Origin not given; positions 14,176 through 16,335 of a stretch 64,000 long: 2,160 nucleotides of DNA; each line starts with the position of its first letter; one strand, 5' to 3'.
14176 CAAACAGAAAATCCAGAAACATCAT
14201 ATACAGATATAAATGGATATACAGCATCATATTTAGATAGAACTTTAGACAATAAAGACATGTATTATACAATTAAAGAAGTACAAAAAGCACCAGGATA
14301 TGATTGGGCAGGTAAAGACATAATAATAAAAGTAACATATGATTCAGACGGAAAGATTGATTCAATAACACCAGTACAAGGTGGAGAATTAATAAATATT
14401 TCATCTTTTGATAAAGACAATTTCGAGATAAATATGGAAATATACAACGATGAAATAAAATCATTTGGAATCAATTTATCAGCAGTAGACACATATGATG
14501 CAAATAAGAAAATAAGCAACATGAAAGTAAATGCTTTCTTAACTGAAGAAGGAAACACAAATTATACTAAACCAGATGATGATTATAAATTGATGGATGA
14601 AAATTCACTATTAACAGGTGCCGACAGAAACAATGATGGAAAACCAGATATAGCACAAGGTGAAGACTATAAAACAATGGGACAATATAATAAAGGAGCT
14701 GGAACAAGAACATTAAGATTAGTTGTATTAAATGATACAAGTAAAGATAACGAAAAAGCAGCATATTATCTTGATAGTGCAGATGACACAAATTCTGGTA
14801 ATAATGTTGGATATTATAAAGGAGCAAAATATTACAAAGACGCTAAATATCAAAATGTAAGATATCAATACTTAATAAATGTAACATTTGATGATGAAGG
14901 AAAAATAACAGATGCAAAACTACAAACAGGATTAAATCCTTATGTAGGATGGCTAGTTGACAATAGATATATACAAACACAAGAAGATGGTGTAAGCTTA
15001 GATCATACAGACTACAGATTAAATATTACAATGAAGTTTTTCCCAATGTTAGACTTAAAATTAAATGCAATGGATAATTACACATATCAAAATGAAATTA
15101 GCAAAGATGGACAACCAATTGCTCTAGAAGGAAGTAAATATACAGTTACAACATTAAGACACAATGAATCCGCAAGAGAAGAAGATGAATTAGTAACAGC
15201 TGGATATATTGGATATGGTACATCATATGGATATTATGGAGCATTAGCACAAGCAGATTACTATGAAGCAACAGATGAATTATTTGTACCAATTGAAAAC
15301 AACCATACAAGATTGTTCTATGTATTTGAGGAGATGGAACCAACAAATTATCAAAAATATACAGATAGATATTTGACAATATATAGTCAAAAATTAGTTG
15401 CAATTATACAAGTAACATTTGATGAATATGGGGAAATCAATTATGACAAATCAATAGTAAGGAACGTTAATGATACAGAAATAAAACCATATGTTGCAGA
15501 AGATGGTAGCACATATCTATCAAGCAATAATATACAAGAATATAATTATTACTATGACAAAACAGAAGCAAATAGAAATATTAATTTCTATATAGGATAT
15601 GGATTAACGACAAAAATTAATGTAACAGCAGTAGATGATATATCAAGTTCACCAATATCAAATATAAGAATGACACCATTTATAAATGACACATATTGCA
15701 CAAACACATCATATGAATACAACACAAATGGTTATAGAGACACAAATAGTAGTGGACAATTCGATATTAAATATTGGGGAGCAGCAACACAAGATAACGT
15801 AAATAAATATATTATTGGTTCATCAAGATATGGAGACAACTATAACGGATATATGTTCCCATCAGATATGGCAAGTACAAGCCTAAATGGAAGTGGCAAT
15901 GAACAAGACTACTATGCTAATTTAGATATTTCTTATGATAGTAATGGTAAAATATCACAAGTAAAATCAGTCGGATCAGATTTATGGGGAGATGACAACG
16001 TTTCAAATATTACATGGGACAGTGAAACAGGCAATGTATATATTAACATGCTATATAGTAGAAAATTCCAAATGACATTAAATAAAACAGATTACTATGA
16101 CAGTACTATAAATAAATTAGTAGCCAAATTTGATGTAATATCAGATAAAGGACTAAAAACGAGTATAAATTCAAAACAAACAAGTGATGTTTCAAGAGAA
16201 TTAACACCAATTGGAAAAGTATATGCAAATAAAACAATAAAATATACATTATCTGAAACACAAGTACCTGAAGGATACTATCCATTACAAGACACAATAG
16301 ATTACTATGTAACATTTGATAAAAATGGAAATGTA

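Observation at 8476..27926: Non-cellulolytic cohesin-dockerin surface-assembly cluster built around giant adhesins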

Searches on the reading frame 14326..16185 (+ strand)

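Call 44: search_protein_families(library=pfam, proteins=[window:14326-16185:+], max_evalue=1)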
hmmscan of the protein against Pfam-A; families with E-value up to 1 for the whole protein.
window:14326-16185:+ (620 aa): 2 families
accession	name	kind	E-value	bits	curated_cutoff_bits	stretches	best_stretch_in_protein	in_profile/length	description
PF22721.1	TBP-TOTE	-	0.011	15.8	27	0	531-551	43-63/78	TATA-binding-like protein domain of the TOTE conflict systems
PF01412.23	ArfGap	-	0.09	13.3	28.7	0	542-587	49-91/117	Putative GTPase activating protein for Arf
